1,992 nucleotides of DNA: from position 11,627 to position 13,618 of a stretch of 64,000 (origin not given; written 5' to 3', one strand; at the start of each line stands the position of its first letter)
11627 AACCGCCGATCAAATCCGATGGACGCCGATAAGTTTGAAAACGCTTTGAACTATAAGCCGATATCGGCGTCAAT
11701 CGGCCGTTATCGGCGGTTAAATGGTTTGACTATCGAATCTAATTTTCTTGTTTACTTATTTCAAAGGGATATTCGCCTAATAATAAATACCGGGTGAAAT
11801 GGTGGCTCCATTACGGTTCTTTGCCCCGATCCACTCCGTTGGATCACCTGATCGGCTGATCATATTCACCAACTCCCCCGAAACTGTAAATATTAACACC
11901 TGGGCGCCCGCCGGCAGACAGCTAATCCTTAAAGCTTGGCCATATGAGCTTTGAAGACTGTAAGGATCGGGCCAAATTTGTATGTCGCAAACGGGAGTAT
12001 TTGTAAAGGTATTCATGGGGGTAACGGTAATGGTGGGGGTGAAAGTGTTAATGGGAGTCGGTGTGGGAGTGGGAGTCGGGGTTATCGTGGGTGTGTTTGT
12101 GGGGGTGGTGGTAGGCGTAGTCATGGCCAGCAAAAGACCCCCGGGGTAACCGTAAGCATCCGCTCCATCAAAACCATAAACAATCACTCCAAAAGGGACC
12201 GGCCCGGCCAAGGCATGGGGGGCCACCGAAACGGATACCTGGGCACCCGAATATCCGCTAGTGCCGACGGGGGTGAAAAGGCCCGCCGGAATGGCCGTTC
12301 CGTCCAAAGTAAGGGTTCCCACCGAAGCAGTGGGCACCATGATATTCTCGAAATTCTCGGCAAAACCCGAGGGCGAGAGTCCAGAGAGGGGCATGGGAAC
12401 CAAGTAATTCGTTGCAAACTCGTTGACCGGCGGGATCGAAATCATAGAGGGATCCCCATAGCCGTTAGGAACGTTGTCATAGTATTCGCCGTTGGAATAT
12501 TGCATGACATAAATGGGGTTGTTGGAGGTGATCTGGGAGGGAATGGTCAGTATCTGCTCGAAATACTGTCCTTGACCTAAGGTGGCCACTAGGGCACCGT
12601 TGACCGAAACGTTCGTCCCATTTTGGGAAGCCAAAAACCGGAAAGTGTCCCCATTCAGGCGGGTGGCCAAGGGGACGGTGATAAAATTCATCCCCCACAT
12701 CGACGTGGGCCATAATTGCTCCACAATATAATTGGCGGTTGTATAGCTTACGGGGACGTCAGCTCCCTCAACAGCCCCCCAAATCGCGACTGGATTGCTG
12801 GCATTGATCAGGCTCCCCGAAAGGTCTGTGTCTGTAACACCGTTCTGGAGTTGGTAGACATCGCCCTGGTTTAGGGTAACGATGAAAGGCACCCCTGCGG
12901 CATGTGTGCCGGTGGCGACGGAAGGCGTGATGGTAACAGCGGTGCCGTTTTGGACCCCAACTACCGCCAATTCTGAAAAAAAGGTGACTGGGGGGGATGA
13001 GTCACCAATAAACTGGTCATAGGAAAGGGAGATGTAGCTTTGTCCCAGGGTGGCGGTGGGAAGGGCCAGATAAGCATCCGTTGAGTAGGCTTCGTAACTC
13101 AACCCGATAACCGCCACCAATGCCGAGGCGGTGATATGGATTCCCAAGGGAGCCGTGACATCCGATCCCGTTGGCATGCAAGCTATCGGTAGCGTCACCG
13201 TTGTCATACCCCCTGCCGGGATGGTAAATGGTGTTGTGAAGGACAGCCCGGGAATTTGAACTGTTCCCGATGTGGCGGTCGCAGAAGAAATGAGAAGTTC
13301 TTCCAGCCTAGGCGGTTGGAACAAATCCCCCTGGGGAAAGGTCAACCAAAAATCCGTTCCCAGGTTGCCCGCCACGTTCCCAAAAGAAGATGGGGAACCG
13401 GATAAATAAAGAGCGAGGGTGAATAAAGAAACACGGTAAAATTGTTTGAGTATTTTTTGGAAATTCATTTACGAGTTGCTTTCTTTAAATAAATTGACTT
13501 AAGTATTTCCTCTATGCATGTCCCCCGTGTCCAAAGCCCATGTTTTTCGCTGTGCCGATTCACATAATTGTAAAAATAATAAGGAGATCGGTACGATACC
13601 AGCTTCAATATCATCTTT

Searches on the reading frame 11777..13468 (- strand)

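Call 9: search_protein_families(library=pfam, proteins=[window:11777-13468:-])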
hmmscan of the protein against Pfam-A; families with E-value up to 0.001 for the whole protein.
window:11777-13468:- (563 aa): 1 family
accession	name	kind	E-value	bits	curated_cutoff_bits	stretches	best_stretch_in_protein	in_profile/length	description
PF17517.7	IgGFc_binding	-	1.6e-62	211.9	25.6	1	131-432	1-297/297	IgGFc binding protein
